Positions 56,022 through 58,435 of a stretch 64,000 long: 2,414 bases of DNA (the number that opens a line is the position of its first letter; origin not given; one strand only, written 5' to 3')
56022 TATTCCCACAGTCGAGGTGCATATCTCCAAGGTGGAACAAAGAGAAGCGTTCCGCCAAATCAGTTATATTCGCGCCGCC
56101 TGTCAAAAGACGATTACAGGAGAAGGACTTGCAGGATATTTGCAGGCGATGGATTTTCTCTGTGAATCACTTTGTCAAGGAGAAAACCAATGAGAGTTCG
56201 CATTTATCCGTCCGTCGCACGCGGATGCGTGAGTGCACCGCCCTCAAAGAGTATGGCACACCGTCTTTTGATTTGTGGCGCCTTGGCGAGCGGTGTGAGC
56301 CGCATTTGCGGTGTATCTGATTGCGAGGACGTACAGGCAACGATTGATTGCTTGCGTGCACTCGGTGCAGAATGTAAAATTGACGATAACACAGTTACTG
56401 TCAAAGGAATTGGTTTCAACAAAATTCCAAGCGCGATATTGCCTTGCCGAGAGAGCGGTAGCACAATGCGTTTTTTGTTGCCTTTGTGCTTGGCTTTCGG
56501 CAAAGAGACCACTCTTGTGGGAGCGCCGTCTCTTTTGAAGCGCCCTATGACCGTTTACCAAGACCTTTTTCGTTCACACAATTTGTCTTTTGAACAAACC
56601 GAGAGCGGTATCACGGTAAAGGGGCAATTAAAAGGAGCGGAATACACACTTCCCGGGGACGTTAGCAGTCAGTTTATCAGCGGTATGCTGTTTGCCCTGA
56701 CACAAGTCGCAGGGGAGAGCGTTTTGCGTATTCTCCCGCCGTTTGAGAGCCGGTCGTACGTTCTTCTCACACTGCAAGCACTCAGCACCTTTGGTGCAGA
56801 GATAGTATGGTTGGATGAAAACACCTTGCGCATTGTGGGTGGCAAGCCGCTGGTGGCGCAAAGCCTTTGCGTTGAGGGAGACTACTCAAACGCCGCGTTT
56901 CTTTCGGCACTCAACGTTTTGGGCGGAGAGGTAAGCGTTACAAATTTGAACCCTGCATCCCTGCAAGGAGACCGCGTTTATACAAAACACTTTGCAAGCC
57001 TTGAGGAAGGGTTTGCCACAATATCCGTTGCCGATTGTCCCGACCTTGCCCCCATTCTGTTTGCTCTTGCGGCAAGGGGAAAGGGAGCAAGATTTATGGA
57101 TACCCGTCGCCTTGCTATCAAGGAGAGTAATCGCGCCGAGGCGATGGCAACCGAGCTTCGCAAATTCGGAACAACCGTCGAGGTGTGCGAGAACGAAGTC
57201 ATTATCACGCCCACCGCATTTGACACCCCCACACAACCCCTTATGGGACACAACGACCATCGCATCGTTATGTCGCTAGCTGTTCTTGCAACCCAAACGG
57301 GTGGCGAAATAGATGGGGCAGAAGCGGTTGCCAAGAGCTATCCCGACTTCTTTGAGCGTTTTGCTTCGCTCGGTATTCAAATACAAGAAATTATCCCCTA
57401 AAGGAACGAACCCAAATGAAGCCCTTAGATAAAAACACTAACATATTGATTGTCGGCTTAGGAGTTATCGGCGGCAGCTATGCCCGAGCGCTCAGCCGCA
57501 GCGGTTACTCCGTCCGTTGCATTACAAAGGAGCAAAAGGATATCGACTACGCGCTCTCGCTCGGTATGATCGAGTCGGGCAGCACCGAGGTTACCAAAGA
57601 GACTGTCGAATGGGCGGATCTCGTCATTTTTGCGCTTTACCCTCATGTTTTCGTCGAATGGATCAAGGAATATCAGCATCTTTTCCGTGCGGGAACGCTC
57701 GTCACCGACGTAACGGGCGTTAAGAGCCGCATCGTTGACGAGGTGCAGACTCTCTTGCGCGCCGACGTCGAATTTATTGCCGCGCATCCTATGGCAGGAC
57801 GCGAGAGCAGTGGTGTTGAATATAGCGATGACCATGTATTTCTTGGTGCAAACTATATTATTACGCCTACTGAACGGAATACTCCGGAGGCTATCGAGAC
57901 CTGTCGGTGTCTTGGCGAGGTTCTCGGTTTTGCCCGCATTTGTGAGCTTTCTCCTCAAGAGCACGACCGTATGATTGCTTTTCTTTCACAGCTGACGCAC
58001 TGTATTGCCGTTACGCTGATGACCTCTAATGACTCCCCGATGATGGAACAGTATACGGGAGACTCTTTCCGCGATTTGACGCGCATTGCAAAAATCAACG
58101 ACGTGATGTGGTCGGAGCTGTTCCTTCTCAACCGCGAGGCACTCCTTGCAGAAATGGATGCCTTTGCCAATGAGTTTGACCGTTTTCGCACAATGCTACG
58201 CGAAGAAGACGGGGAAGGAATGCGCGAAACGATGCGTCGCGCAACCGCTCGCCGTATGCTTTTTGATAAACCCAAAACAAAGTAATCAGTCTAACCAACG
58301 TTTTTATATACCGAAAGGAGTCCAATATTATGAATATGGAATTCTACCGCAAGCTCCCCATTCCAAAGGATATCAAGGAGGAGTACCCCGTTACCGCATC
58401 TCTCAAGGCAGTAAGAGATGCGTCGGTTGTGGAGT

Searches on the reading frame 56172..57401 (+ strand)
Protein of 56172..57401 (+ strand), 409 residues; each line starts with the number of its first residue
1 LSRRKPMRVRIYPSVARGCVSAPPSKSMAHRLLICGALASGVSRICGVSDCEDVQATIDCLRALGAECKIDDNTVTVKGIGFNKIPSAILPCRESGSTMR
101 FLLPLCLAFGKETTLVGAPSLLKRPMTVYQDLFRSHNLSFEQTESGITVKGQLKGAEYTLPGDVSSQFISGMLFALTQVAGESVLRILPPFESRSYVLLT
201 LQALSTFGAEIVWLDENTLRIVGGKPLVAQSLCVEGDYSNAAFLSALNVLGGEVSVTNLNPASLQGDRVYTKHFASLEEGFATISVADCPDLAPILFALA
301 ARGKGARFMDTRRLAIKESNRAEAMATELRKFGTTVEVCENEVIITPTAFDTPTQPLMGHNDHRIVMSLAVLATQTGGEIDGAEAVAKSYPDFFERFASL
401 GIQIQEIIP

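Call 76: search_protein_families(library=pfam, proteins=[window:56172-57401:+], max_evalue=0.00001)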
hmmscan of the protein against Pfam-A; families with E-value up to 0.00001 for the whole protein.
window:56172-57401:+ (409 aa): 1 family
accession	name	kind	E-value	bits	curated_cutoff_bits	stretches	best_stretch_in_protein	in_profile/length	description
PF00275.25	EPSP_synthase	-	3.1e-67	227.5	22.8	1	17-396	8-416/417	EPSP synthase (3-phosphoshikimate 1-carboxyvinyltransferase)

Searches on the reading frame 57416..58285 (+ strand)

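Call 76: search_protein_families(library=pfam, proteins=[window:57416-58285:+], max_evalue=0.00001)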
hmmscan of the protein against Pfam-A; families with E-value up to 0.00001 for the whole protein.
window:57416-58285:+ (289 aa): 2 families
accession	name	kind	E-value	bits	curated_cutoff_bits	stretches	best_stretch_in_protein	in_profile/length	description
PF02153.23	PDH_N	-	5.2e-27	94.7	26.5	1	23-164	2-142/154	Prephenate dehydrogenase, nucleotide-binding domain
PF20463.3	PDH_C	-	1.2e-21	77.3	22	1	179-274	1-101/102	Prephenate dehydrogenase, dimerization domain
